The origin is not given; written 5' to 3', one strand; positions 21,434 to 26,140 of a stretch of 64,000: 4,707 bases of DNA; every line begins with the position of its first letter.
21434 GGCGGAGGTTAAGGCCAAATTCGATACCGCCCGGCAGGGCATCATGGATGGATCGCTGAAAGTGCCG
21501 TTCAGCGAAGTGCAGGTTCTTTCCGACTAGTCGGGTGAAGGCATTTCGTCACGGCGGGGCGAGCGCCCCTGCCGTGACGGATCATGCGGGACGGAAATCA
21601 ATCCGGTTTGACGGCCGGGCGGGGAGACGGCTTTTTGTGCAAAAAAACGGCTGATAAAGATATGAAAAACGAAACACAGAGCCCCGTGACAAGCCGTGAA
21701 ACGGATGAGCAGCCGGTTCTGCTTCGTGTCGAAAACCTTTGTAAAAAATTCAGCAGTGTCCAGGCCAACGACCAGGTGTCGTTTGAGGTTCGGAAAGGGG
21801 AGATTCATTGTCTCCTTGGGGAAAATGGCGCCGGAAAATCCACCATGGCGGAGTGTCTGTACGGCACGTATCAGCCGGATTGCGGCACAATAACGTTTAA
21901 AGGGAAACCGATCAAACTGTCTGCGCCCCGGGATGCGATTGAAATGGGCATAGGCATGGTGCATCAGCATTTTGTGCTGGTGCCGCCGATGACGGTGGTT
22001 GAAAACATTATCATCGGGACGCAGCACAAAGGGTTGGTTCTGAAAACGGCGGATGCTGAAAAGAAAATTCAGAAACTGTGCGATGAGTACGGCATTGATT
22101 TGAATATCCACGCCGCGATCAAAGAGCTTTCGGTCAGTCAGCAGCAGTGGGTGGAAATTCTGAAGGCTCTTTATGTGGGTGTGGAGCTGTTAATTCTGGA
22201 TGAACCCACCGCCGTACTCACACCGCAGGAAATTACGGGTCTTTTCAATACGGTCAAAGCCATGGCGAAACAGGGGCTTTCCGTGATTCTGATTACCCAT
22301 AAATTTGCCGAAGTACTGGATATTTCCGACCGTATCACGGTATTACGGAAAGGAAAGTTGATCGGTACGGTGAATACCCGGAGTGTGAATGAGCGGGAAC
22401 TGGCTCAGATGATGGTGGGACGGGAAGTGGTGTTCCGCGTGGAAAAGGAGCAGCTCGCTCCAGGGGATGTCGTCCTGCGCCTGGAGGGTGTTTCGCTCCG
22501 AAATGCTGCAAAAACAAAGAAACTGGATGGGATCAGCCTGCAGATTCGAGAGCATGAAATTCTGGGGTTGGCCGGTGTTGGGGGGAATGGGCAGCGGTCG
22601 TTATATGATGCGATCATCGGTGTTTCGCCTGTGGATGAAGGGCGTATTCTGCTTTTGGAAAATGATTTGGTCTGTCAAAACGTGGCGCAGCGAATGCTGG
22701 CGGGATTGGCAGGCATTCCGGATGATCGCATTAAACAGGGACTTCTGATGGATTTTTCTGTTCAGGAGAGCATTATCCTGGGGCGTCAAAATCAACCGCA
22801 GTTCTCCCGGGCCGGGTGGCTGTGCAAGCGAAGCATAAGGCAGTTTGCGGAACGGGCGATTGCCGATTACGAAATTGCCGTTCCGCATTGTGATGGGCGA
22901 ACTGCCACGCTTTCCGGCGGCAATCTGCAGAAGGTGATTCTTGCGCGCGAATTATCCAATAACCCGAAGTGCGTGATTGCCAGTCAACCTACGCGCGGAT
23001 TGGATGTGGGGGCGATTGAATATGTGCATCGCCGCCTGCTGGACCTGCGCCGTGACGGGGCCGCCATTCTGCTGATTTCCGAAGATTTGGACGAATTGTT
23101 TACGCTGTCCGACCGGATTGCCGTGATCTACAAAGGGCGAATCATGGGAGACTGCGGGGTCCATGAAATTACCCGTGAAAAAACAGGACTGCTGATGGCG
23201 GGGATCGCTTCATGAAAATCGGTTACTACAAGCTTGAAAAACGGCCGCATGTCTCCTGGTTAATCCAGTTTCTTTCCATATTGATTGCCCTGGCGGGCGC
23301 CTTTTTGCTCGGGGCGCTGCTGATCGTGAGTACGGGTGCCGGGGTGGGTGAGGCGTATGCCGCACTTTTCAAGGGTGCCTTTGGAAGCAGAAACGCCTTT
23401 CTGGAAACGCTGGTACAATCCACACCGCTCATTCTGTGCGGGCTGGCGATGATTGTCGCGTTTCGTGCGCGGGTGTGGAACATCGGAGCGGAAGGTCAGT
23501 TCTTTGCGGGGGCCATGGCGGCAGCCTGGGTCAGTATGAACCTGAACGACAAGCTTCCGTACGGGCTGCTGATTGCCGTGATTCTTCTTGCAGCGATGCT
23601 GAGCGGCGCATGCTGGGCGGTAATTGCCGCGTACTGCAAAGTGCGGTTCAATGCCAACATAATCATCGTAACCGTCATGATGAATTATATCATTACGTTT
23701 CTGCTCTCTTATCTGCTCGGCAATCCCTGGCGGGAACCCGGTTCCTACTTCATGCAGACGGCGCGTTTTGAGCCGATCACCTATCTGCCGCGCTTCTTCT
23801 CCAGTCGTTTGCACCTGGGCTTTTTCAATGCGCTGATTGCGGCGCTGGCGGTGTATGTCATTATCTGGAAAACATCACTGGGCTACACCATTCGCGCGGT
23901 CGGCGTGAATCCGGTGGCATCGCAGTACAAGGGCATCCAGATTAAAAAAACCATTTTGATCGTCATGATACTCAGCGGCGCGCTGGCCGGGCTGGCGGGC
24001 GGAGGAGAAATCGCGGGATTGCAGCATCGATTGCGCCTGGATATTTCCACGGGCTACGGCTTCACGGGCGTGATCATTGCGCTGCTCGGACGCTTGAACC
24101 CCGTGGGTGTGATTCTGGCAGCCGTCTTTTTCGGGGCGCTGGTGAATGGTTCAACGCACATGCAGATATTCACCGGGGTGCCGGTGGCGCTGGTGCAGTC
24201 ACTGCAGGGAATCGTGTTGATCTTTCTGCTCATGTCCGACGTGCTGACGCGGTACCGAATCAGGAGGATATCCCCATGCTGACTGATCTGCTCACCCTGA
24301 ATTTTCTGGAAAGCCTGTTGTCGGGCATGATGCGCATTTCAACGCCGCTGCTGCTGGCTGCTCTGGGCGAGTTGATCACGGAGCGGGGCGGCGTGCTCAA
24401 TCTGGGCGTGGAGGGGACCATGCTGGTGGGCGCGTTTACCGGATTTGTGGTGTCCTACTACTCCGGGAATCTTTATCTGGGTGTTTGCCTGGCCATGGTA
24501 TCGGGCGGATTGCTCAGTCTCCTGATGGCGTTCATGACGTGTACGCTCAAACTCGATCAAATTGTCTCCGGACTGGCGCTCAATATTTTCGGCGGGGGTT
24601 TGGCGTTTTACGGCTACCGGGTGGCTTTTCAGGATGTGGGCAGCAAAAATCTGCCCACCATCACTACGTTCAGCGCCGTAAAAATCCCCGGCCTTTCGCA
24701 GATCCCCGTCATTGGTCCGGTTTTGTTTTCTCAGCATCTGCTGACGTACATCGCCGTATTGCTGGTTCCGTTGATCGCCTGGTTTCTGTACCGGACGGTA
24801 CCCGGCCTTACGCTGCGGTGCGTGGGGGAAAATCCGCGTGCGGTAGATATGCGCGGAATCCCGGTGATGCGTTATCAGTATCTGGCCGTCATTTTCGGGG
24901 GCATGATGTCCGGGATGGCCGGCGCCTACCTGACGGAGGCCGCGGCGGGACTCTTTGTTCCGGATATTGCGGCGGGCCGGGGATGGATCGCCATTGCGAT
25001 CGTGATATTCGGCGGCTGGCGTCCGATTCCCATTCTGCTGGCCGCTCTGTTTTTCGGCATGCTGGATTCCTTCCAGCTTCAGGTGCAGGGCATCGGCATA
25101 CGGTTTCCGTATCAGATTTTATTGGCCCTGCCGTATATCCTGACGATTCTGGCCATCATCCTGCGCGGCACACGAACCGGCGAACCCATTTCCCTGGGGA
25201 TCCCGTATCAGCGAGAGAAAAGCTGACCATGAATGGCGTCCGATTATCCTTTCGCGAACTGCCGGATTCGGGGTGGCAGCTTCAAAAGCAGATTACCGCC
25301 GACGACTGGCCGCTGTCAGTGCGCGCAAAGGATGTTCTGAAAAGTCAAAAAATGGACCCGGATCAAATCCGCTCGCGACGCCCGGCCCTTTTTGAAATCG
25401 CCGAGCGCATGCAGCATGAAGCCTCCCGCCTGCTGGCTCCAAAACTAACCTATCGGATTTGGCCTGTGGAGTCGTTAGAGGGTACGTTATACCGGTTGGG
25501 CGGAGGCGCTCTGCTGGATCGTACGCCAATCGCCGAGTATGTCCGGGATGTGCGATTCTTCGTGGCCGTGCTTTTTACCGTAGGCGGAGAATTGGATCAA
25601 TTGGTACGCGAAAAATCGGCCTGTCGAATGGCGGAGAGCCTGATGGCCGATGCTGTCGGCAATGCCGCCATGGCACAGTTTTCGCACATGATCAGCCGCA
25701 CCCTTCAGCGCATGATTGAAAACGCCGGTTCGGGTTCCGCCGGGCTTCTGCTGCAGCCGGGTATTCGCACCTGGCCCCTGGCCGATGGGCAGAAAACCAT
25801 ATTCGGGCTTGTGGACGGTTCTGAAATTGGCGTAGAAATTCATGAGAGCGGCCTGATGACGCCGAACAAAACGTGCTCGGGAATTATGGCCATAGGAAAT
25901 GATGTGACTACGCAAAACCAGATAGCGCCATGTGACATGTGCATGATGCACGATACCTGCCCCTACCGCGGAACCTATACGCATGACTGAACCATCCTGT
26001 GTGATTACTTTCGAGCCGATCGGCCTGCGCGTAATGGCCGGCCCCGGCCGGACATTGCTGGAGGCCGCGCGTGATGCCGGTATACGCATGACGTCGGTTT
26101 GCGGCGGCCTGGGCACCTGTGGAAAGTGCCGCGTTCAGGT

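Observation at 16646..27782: Candidate undescribed corrinoid-dependent demethylation module: MtaD-like deaminase, corrinoid protein, non-Pyl MtmB, BMP-type importer and RACo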

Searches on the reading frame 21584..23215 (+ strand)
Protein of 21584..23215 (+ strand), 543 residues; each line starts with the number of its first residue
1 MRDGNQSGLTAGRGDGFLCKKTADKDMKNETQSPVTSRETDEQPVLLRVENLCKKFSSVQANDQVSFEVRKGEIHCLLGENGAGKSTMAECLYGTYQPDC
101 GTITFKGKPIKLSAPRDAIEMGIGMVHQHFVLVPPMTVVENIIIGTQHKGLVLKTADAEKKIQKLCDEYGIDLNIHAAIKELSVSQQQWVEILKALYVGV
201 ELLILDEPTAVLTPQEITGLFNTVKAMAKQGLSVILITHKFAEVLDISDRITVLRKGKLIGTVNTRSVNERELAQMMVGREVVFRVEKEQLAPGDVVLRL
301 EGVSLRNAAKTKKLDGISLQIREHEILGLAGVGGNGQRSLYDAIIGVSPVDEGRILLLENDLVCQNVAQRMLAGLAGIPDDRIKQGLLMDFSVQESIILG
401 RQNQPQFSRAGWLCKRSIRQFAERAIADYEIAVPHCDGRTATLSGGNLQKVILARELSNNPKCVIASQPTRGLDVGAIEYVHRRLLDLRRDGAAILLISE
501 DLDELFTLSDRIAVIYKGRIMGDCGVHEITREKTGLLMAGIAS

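Call 4: search_protein_families(library=pfam, proteins=[window:21584-23215:+])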
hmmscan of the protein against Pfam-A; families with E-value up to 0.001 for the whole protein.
window:21584-23215:+ (543 aa): 2 families
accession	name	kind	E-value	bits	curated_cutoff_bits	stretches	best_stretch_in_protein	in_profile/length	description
PF00005.33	ABC_tran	-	1e-43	149.7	25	2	63-210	2-137/137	ABC transporter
PF13304.12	AAA_21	-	0.00091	19.8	27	0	187-240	243-299/304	AAA domain, putative AbiEii toxin, Type IV TA system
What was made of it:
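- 21584..23215 (+): ABC transporter ATPase with two fused nucleotide-binding domains. The true start may be the Met at about 21662. Pfam ABC_tran, two stretches (call 4).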

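Call 5: search_protein_families(library=ncbifam, proteins=[window:21584-23215:+])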
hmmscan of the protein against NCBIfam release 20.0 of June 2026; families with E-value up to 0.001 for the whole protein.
window:21584-23215:+ (543 aa): 188 families (the best 25 are shown)
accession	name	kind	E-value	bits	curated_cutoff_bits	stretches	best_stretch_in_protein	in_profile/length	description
NF047930.1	ABC_ATP_B6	equivalog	1.1e-138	463.1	670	1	47-540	3-510/510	putative B6 ABC transporter ATP-binding protein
NF041861.1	YtfR_transport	equivalog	3.2e-113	378.7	850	1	46-533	1-485/492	galactofuranose ABC transporter, ATP-binding protein YtfR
NF010069.0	PRK13549.1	equivalog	5.9e-113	378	699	1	44-533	3-496/513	xylose ABC transporter ATP-binding protein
NF008442.0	PRK11288.1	equivalog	3.7e-107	358.7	689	1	44-532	5-489/504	L-arabinose ABC transporter ATP-binding protein AraG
NF040905.2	GguA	equivalog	8.9e-103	344.3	810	1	46-533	1-495/500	multiple monosaccharide ABC transporter ATP-binding protein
TIGR02633.1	xylG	equivalog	5.8e-102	341.7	723.65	1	46-533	1-494/500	D-xylose ABC transporter ATP-binding protein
NF008030.0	PRK10762.1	equivalog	8.2e-102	341.5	745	1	45-533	3-486/501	ribose ABC transporter ATP-binding protein RbsA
NF008215.0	PRK10982.1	equivalog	5.2e-100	335.4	828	1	39-532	6-496/506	galactose/methyl galactoside ABC transporter ATP-binding protein MglA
NF011967.0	PRK15439.1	equivalog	6.7e-98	328.3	586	1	41-531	6-492/510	autoinducer 2 ABC transporter ATP-binding protein LsrA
NF007253.0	PRK09700.1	equivalog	2.7e-96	323.2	772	1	46-522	5-489/510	D-allose ABC transporter ATP-binding protein AlsA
TIGR03410.1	urea_trans_UrtE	equivalog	4.6e-58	196.4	285.8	2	47-277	1-228/230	urea ABC transporter ATP-binding subunit UrtE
TIGR04406.1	LPS_export_lptB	equivalog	2.2e-57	194.1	240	2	47-279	2-234/239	LPS export ABC transporter ATP-binding protein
NF040840.2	tungstate_WtpC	equivalog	8.7e-57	193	440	2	46-271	1-221/347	tungstate ABC transporter ATP-binding protein WtpC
TIGR01188.1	drrA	subfamily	1.7e-53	181.8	312.45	2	54-270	1-213/302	daunorubicin resistance ABC transporter, ATP-binding protein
NF010059.0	PRK13536.1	equivalog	1.3e-51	175.4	549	2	28-262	24-255/342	nodulation factor ABC transporter ATP-binding protein NodI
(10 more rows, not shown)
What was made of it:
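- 21584..23215 (+): Best NCBIfam model is 'putative B6 ABC transporter ATP-binding protein' at 463 bits, below the 670 cut-off (call 5).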

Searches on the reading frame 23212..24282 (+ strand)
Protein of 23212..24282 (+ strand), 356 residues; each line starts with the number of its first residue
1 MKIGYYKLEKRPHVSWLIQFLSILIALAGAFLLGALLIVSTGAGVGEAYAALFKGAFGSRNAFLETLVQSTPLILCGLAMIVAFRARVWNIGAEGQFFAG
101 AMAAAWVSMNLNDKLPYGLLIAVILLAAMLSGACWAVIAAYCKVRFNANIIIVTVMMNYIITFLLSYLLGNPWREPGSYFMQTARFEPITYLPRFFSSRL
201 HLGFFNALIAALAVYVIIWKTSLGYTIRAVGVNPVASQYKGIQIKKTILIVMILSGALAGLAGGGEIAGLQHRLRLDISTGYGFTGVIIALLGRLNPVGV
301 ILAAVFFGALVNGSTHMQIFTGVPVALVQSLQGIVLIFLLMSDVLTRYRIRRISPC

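Call 4: search_protein_families(library=pfam, proteins=[window:23212-24282:+])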
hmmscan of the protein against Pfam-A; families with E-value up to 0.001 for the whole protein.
window:23212-24282:+ (356 aa): 1 family
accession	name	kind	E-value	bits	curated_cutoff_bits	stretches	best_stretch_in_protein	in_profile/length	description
PF02653.21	BPD_transp_2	-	1.6e-41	142.7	26.8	1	64-340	3-269/269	Branched-chain amino acid transport system / permease component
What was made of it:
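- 23212..24282 (+): ABC permease 1. Pfam BPD_transp_2, 143 bits (call 4).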

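Call 5: search_protein_families(library=ncbifam, proteins=[window:23212-24282:+])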
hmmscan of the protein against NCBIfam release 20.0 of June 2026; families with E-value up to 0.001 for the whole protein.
window:23212-24282:+ (356 aa): 6 families
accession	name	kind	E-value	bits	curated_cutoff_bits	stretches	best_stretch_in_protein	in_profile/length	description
NF047929.1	ABC_B6_perm_2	equivalog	3e-55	187.7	400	1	22-347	5-330/337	putative B6 ABC transporter permease subunit 2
NF047928.1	ABC_B6_perm_1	equivalog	1.3e-16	60.6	465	1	64-340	15-289/311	putative B6 ABC transporter permease subunit 1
NF007252.0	PRK09699.1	equivalog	2.8e-07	30.2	396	1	206-313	182-290/326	D-allose ABC transporter permease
NF007014.0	PRK09478.1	equivalog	1.5e-05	24.5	386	1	119-268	103-251/336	galactose/methyl galactoside ABC transporter permease MglC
NF007067.0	PRK09512.1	equivalog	5.2e-05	22.6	398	1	98-293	82-264/321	ribose ABC transporter permease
NF041862.1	YtfT_transport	equivalog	8.2e-05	21.9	535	1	206-263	184-241/339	galactofuranose ABC transporter, ATP-binding protein YtfT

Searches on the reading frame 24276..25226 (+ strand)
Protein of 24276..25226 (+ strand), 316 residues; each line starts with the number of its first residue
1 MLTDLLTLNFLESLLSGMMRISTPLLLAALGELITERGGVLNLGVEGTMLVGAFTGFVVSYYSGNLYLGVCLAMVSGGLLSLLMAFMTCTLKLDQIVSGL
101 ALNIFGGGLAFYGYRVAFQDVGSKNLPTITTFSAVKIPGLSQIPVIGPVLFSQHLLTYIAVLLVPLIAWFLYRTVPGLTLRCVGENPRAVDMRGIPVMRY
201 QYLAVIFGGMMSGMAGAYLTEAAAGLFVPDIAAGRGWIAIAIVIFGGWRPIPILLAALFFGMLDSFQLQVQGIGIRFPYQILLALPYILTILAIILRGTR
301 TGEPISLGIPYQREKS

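Call 4: search_protein_families(library=pfam, proteins=[window:24276-25226:+])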
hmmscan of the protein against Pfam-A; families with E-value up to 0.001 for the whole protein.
window:24276-25226:+ (316 aa): 1 family
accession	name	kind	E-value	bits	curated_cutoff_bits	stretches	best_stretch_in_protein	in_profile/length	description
PF02653.21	BPD_transp_2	-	2.2e-43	148.8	26.8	1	16-292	3-267/269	Branched-chain amino acid transport system / permease component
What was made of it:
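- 24276..25226 (+): ABC permease 2. Pfam BPD_transp_2, 149 bits (call 4).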

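Call 5: search_protein_families(library=ncbifam, proteins=[window:24276-25226:+])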
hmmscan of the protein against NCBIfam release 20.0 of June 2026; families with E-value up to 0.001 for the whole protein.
window:24276-25226:+ (316 aa): 5 families
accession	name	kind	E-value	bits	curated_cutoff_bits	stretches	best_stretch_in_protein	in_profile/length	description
NF047928.1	ABC_B6_perm_1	equivalog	2.4e-72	243.7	465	1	3-314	2-309/311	putative B6 ABC transporter permease subunit 1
NF047929.1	ABC_B6_perm_2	equivalog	8.5e-11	41.6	400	1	21-294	52-324/337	putative B6 ABC transporter permease subunit 2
TIGR03409.1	urea_trans_UrtB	equivalog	5.2e-07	29.6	250.3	1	16-263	6-253/291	urea ABC transporter permease subunit UrtB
NF011961.0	PRK15432.1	equivalog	8.6e-05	21.9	388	1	147-247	153-252/344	autoinducer 2 ABC transporter permease LsrC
NF008441.0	PRK11285.1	equivalog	8.9e-05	21.7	378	1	37-247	78-271/333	L-arabinose ABC transporter permease AraH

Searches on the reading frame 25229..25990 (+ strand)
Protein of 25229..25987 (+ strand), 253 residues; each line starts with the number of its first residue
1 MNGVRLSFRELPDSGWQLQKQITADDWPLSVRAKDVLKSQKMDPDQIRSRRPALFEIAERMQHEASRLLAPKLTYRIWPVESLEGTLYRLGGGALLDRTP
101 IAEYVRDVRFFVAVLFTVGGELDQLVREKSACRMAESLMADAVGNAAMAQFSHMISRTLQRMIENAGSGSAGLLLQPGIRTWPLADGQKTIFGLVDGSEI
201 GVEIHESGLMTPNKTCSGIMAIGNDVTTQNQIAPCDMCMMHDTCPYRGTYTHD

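Call 4: search_protein_families(library=pfam, proteins=[window:25229-25987:+])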
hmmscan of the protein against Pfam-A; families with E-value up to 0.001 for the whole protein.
seq(253 aa): 0 families

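Call 5: search_protein_families(library=ncbifam, proteins=[window:25229-25987:+])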
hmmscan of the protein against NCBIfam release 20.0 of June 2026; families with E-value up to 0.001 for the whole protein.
seq(253 aa): 0 families

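Call 28: search_protein_families(library=pfam, max_evalue=1, proteins=[window:25229-25987:+])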
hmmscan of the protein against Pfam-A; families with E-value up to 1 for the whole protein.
seq(253 aa): 1 family
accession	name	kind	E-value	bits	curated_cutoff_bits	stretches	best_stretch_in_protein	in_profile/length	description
PF02965.22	Met_synt_B12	-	0.0012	18.8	25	1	177-222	202-248/273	Vitamin B12 dependent methionine synthase, activation domain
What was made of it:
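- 25229..25990 (+): Stand-alone methionine-synthase activation-domain-like protein (253 aa) with a C-terminal CxxC...C motif. It is a presumptive helper in corrinoid reactivation. The single sequence gives only a weak Pfam Met_synt_B12 match (E=0.0012, call 28).
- On MetH activation domain (stand-alone protein of PDB 1J6R): The single sequence is sub-threshold in Pfam (18.8 bits against 25; call 28).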

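Call 52: search_solved_structures(query=A2, max_evalue=10, show_alignments=1)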
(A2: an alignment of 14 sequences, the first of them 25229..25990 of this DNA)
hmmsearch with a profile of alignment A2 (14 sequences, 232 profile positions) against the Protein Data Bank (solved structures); distinct sequences matched with E-value up to 10: 6.
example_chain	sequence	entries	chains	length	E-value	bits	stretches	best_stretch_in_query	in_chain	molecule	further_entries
1j6r_A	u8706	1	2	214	5e-16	62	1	37-206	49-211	METHIONINE SYNTHASE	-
4qkv_A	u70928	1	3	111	0.083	15.5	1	57-114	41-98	Polymerase I and transcript release factor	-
9egn_A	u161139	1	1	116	0.093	15.4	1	57-114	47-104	Caveolae-associated protein 1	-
9eiu_A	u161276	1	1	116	0.13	14.9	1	57-114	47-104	Caveolae-associated protein 1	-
8hif_y6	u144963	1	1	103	0.28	13.8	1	123-173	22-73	VP139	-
1rwi_B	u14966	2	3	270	3.2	10.3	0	115-141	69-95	Serine/threonine-protein kinase pknD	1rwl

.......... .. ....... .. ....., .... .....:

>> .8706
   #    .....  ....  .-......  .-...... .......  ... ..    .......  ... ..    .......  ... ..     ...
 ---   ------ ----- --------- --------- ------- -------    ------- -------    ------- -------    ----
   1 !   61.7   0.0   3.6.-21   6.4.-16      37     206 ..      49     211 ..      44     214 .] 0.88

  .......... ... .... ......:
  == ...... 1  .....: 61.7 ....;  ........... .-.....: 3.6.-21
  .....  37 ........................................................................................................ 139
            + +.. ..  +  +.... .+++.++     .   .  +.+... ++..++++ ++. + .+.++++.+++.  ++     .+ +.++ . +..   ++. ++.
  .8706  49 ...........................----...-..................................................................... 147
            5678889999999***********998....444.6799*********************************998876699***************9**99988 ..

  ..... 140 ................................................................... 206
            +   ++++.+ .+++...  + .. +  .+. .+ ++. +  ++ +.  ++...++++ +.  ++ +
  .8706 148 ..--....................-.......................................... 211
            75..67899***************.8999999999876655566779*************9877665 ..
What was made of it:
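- On MetH activation domain (stand-alone protein of PDB 1J6R): Profile A2 against PDB 1J6R: E=5e-16, aligned over profile positions 37-206 (call 52).
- Checked: The 'small unknown protein' is a MetH activation-domain homologue (call 52).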
